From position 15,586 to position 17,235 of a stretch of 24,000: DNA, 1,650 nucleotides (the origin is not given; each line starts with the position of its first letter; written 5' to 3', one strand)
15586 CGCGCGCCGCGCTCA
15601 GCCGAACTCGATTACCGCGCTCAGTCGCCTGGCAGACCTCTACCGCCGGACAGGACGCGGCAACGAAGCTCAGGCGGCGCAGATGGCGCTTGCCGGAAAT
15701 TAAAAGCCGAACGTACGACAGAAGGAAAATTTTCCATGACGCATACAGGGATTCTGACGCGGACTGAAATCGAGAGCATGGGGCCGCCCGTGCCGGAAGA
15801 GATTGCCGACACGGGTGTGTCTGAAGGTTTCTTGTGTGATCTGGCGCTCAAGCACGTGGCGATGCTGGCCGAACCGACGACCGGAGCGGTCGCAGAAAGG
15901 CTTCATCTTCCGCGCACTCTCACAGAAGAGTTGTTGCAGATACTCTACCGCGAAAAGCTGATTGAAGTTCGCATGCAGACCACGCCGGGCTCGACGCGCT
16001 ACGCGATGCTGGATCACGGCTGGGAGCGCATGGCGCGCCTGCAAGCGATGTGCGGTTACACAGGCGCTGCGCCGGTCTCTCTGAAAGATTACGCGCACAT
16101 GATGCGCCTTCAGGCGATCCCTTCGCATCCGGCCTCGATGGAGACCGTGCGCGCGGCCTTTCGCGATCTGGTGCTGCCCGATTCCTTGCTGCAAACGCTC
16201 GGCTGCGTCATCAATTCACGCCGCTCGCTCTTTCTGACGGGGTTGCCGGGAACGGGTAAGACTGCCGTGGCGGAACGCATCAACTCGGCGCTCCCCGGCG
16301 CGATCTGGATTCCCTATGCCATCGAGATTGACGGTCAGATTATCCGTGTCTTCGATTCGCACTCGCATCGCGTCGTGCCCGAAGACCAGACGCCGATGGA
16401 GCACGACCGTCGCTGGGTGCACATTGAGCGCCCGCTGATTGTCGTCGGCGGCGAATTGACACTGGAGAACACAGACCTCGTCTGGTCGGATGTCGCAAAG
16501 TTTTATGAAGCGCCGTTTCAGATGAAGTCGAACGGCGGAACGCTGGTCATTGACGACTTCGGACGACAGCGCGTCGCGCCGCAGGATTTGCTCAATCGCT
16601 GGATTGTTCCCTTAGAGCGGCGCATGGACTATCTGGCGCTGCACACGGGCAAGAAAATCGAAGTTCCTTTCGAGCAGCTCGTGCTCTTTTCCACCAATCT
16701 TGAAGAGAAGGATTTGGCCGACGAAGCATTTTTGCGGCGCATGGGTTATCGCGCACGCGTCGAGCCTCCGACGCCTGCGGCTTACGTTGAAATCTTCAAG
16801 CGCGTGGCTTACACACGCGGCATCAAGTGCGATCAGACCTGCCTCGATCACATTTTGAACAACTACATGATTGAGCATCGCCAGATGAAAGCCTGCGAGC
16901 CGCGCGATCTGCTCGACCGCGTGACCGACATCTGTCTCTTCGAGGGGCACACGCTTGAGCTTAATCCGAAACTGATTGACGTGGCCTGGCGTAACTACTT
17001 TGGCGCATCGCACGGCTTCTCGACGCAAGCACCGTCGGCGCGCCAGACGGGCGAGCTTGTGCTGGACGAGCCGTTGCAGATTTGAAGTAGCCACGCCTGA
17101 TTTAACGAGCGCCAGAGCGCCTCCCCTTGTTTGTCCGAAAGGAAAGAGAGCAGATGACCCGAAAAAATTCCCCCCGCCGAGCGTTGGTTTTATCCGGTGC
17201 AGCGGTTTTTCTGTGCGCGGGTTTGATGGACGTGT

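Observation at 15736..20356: Four-gene module appended to the tad operon: MoxR-like AAA+ ATPase, LysM-SLT, duplicated-domain secreted protein, VWA/MIDAS protein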

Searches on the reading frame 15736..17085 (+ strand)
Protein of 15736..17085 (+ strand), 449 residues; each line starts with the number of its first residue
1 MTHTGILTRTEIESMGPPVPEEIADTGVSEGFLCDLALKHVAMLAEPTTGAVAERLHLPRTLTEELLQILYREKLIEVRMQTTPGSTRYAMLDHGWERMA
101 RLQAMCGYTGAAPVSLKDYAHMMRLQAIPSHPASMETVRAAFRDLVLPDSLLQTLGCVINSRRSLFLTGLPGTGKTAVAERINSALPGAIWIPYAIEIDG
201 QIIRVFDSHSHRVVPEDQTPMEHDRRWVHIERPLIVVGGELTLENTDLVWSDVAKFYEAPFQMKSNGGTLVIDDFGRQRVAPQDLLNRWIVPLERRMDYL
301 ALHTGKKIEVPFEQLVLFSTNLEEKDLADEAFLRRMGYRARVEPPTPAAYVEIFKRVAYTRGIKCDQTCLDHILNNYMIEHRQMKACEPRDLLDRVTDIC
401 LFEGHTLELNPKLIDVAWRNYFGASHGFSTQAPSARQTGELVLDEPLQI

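Call 4: search_protein_families(library=pfam, proteins=[window:15736-17085:+], max_evalue=0.01)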
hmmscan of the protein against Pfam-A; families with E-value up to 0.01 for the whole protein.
window:15736-17085:+ (449 aa): 5 families
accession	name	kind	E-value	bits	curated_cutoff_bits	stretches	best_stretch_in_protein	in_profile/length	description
PF13191.12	AAA_16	-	8.5e-06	26.8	32.6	1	151-286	12-152/167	AAA ATPase domain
PF20030.5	bpMoxR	-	0.00059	19.4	27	1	138-189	7-58/205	MoxR domain in the MoxR-vWA-beta-propeller ternary systems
PF07728.20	AAA_5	-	0.0012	19.3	22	0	165-188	2-25/139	AAA domain (dynein-related subfamily)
PF13238.12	AAA_18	-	0.002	19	29.4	1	166-219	2-44/128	AAA domain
PF13401.12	AAA_22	-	0.0023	18.7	27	1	161-207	4-33/130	AAA domain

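Call 6: search_protein_families(library=ncbifam, proteins=[window:15736-17085:+], max_evalue=0.01)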
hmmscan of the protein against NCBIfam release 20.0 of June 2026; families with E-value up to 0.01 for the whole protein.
window:15736-17085:+ (449 aa): 2 families
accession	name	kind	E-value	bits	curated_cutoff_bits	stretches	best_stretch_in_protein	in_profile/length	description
NF042959.1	IteA_antiphage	equivalog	0.0006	19.1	510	0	159-186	122-149/367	anti-phage ATPase IteA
NF041006.2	cell_div_CdvC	equivalog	0.0094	14.9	650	0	328-374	256-300/370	cell division protein CdvC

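Call 7: search_solved_structures(query=window:15736-17085:+, max_evalue=1, show_alignments=2)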
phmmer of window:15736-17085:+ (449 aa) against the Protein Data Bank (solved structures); distinct sequences matched with E-value up to 1: 18.
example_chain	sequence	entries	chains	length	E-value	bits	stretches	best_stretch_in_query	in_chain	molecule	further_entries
6ut6_A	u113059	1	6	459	0.023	16.6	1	137-188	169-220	5-methylcytosine-specific restriction enzyme B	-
6hz4_A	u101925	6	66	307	0.023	16.6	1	139-188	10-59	5-methylcytosine-specific restriction enzyme B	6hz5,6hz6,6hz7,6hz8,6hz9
7vsr_A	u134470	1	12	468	0.024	16.6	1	137-188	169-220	5-methylcytosine-specific restriction enzyme B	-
9cru_A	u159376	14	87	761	0.03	16.2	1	138-186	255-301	Vesicular-fusion protein SEC18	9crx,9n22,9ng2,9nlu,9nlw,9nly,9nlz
8p49_A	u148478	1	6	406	0.14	14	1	181-324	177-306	Q8U0N8 protein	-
9fqr_D0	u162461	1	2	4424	0.32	12.8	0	156-201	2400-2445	Dynein axonemal heavy chain 2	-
5hci_A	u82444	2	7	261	0.32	12.8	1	164-205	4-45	GPN-loop GTPase 1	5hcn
2chg_A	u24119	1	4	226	0.33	12.8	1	144-213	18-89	REPLICATION FACTOR C SMALL SUBUNIT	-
2q1z_B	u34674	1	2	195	0.41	12.5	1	12-108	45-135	Anti-Sigma factor ChrR, transcriptional activator ChrR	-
2yvu_A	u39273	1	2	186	0.44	12.4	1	156-205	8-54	Probable adenylyl-sulfate kinase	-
2z2s_B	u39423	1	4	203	0.45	12.3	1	12-108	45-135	Anti-Sigma factor ChrR, transcriptional activator ChrR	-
2chq_A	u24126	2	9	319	0.54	12.1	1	145-213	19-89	REPLICATION FACTOR C SMALL SUBUNIT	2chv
3j94_A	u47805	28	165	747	0.7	11.7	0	137-186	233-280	Vesicle-fusing ATPase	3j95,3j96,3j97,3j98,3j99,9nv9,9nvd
9olo_A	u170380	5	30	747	0.7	11.7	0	137-186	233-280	Vesicle-fusing ATPase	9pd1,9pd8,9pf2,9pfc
1y63_A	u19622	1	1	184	0.73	11.6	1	164-190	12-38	Lmaj004144AAA protein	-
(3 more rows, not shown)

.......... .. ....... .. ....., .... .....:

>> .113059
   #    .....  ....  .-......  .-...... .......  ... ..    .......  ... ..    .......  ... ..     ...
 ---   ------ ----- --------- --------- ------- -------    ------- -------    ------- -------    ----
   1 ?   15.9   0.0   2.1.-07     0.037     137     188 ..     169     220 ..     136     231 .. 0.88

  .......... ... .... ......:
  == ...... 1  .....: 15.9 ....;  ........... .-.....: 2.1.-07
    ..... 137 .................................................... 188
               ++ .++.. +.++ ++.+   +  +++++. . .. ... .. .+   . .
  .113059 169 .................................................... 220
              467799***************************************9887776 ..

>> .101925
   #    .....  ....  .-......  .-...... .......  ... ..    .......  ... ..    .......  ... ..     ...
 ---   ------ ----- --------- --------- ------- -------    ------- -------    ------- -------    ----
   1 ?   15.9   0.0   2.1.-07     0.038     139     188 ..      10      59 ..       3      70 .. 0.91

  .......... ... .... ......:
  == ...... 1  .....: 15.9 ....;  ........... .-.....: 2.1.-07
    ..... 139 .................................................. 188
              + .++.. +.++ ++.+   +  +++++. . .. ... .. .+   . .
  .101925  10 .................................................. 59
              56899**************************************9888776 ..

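Call 8: search_protein_families(library=padloc, proteins=[window:15736-17085:+], max_evalue=0.01)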
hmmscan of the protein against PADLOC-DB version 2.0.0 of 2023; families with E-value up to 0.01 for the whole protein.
window:15736-17085:+ (449 aa): 4 families
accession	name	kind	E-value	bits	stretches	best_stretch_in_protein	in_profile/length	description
PDLC04232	IetA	-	3e-06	24.9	1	159-186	113-140/330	-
PDLC02196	IetA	-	3.7e-05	21.3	1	159-186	119-146/374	-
PDLC02195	IetA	-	0.00033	18.1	1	159-186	134-161/395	-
PDLC00915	TRIP13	-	0.0051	14.3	0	166-183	67-84/302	TRIP13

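Call 9: search_protein_families(library=phrogs, proteins=[window:15736-17085:+], max_evalue=0.01)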
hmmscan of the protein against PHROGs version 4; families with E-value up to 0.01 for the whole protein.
window:15736-17085:+ (449 aa): 4 families
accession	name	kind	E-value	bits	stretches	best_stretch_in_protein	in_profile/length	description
phrog_3757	-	unknown function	3.3e-06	27.7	0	159-186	123-150/367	-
phrog_10401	-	other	0.00018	21.4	1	162-186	460-484/667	ATPase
phrog_9172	-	unknown function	0.00034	20.6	0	315-360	216-260/509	-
phrog_168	-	DNA, RNA and nucleotide metabolism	0.0083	16.8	0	143-184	21-64/314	clamp loader of DNA polymerase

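Call 10: find_homologous_proteins(query=window:15736-17085:+)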
Query window:15736-17085:+ (449 aa): 7960 proteins with E <= 0.001 among 8000 candidates; the best 120 are listed.
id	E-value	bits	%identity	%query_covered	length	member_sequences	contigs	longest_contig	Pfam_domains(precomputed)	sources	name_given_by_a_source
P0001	5.0e-298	1006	97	100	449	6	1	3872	PF13191.13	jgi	jgi:hypothetical protein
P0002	2.6e-287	971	93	100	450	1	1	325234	PF13191.13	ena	-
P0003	1.4e-286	968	92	100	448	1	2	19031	PF13191.13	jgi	jgi:hypothetical protein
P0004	7.7e-286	966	92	100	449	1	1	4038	PF13191.13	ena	-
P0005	1.2e-285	965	92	100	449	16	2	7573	PF13191.13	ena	-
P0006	1.1e-284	962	92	100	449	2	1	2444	PF13191.13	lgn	-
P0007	3.6e-284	960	92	100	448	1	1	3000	PF13191.13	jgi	-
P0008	1.6e-283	958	92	100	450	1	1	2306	PF13191.13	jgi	jgi:hypothetical protein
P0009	4.2e-283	957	91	100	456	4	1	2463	PF13191.13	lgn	-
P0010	6.7e-283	956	91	100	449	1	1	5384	PF13191.13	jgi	jgi:hypothetical protein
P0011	1.4e-281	952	92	100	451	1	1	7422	PF13191.13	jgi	jgi:hypothetical protein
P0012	1.7e-281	951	91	100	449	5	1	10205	PF13191.13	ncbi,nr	ncbi:MAG: hypothetical protein M3362_03855 [Acidobacteriota bacterium]|nr:hypothetical protein [Acid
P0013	1.7e-281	951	91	100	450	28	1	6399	-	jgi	jgi:hypothetical protein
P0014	2.3e-281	951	91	100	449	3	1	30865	PF13191.13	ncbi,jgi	jgi:hypothetical protein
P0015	2.4e-281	951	91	100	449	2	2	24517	PF13191.13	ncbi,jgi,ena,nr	ncbi:MAG: hypothetical protein DMF68_20370 [Acidobacteria bacterium]|nr:MAG: hypothetical protein DM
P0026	1.4e-275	932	90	100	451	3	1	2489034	-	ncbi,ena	-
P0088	1.1e-246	837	80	100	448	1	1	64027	-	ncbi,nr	ncbi:MAG TPA: hypothetical protein DC047_19395 [Blastocatellia bacterium]|nr:hypothetical protein [B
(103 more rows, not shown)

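Call 18: find_encoding_contigs(protein=P0026, flank=10000, max_places=2)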
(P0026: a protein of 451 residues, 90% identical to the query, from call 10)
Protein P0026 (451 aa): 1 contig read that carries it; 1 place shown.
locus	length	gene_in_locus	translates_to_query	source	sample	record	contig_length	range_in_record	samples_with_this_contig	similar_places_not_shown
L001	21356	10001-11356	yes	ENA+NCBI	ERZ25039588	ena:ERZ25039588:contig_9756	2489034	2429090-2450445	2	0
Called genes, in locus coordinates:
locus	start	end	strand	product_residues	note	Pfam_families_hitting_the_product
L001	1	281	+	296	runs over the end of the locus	PF08666:SAF, PF16976:RcpC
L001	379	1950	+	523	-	PF13629:T2SS-T3SS_pil_N, PF00263:Secretin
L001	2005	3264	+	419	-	PF13400:Tad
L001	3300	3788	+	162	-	PF07811:TadE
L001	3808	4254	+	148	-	PF07811:TadE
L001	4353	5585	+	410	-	PF01656:CbiA, PF10609:ParA (weak), PF13614:AAA_31 (weak)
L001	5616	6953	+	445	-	PF00437:T2SSE, PF27713:UCP018868 (weak)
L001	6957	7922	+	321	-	PF00482:T2SSF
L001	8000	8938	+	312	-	PF00482:T2SSF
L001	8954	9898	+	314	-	PF13414:TPR_11, PF13429:TPR_15 (weak), PF13432:TPR_16, PF12895:ANAPC3 (weak), PF13414:TPR_11 (weak), PF13431:TPR_17 (weak), PF07719:TPR_2 (weak), PF13414:TPR_11 (weak), +13 more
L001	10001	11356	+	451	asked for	-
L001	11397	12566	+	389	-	PF01476:LysM (weak), PF01464:SLT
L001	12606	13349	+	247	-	-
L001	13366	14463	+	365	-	PF00092:VWA, PF13519:VWA_2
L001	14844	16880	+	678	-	PF23545:Zn_ribbon_HMPTM, PF04055:Radical_SAM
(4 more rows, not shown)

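Call 19: find_encoding_contigs(protein=P0088, flank=10000, max_places=2)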
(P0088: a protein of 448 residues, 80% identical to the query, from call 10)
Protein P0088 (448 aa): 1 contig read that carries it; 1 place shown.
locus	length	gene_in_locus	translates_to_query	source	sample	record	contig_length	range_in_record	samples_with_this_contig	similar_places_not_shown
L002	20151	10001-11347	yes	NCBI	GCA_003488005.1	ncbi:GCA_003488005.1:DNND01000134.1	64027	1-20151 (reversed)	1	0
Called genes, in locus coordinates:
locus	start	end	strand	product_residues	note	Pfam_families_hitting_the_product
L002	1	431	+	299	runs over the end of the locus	PF08666:SAF, PF16976:RcpC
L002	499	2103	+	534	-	PF13629:T2SS-T3SS_pil_N, PF00263:Secretin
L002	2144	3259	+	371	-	PF13400:Tad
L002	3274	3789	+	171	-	PF07811:TadE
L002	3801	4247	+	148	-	PF07811:TadE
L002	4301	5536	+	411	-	PF01656:CbiA, PF10609:ParA (faint), PF13614:AAA_31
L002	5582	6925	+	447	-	PF00437:T2SSE, PF27713:UCP018868 (weak)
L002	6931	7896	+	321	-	PF00482:T2SSF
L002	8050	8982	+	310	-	PF00482:T2SSF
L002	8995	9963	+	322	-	PF13429:TPR_15 (weak), PF13414:TPR_11, PF13432:TPR_16, PF14559:TPR_19 (weak), PF23914:TPR_CcmH_CycH (weak), PF13371:TPR_9 (weak), PF13432:TPR_16, PF13414:TPR_11, +14 more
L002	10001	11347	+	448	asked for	-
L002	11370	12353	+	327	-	PF01464:SLT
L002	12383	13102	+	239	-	-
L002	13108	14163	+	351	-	PF00092:VWA, PF13519:VWA_2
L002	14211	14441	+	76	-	-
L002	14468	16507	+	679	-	PF23545:Zn_ribbon_HMPTM, PF04055:Radical_SAM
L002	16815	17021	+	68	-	PF01165:Ribosomal_S21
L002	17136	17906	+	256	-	PF01975:SurE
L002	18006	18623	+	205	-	PF01135:PCMT, PF00398:RrnaAD (weak)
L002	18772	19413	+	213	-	PF09335:VTT_dom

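Call 35: search_protein_representatives(protein=window:15736-17085:+)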
Query: 449 residues. Proteins with E-value up to 0.001 (for the whole library): 2960; up to 1e-10: 1882; up to 1e-30: 712. The best 150 are listed.
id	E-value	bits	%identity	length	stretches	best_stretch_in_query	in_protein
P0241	2.2e-192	656.0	65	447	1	1-440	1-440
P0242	1.8e-124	432.3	51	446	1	15-425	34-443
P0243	1.2e-114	399.9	68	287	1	13-266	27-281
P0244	1.4e-112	393.0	53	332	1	91-423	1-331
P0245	3.5e-109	381.8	54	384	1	12-354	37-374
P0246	5.5e-107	374.6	43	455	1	12-427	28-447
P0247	2.6e-106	372.4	44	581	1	15-422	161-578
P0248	7.1e-105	367.7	44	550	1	9-425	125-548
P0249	3.3e-102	358.9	40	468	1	15-422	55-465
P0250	2.7e-101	355.9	44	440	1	17-422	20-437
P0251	5.5e-101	354.8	44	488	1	11-422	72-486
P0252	3.7e-100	352.1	41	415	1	17-422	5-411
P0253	2.7e-98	346.0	43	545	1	17-423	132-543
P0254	3.7e-98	345.5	43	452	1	11-422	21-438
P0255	1.5e-96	340.2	42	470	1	15-422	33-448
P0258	3.6e-96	339.0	43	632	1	18-422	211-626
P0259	2.6e-95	336.2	42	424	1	19-422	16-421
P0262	1.8e-94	333.4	42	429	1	18-422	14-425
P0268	4.0e-91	322.3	40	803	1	17-423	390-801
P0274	3.5e-89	315.9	40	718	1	12-423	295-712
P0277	4.2e-89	315.7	41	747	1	13-423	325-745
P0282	1.4e-87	310.6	38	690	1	17-423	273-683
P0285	7.4e-87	308.3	39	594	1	12-435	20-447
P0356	3.8e-76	273.0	37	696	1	16-436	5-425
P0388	2.2e-72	260.6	35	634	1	23-430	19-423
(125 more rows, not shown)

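Call 36: search_protein_families(library=pfam, proteins=[P0247, P0248, P0258, P0268, P0274, P0277, P0282, P0285, P0356, P0388], max_evalue=0.001)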
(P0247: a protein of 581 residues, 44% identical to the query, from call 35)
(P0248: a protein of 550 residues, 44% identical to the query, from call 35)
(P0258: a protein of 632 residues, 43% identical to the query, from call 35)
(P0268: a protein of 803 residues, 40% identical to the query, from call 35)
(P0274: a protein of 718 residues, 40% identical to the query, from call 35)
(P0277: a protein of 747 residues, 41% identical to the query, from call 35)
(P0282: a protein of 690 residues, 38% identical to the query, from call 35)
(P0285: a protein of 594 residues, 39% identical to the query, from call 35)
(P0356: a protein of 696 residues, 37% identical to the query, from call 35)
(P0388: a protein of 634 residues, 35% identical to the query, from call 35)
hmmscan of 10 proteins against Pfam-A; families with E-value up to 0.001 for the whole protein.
P0247 (581 aa): 3 families
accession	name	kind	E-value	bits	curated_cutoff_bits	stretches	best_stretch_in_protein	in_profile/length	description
PF20030.5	bpMoxR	-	0.00015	21.4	27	1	286-339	7-60/205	MoxR domain in the MoxR-vWA-beta-propeller ternary systems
PF00004.35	AAA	-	0.00046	21.1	21.2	0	313-343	1-31/131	ATPase family associated with various cellular activities (AAA)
PF07728.20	AAA_5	-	0.00082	19.8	22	0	313-336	2-26/139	AAA domain (dynein-related subfamily)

P0248 (550 aa): 0 families

P0258 (632 aa): 1 family
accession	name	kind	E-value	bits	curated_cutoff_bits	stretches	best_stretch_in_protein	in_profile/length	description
PF01078.27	Mg_chelatase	-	0.00048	20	20.3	0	353-383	17-47/207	Magnesium chelatase, subunit ChlI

P0268 (803 aa): 1 family
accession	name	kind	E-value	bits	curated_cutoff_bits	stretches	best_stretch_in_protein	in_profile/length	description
PF08668.18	HDOD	-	8.7e-38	130.2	22.9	1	61-247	5-193/196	HDOD domain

P0274 (718 aa): 2 families
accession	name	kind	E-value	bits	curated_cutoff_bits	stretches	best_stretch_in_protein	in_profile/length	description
PF00498.31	FHA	-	1.3e-14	54.8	20.7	1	23-85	1-65/67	FHA domain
PF16697.10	Yop-YscD_cpl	-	1.5e-09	38.4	33.2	1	14-90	10-87/94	Inner membrane component of T3SS, cytoplasmic domain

P0277 (747 aa): 0 families

P0282 (690 aa): 2 families
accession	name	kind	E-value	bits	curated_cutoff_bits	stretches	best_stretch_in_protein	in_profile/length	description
PF00498.31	FHA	-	1.5e-09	38.6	20.7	1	24-86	2-66/67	FHA domain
PF16697.10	Yop-YscD_cpl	-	9.7e-05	23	33.2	1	15-90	11-87/94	Inner membrane component of T3SS, cytoplasmic domain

P0285 (594 aa): 0 families

P0356 (696 aa): 3 families
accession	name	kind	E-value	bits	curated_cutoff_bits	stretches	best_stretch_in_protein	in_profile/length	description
PF13191.12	AAA_16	-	1.9e-07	32.2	32.6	1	138-178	12-56/167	AAA ATPase domain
PF13401.12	AAA_22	-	0.00031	21.5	27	1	148-182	4-38/130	AAA domain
PF00004.35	AAA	-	0.00079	20.3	21.2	0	152-174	1-23/131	ATPase family associated with various cellular activities (AAA)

P0388 (634 aa): 1 family
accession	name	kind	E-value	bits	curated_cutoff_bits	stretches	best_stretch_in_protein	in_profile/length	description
PF13191.12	AAA_16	-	0.00049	21.1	32.6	0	147-271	14-145/167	AAA ATPase domain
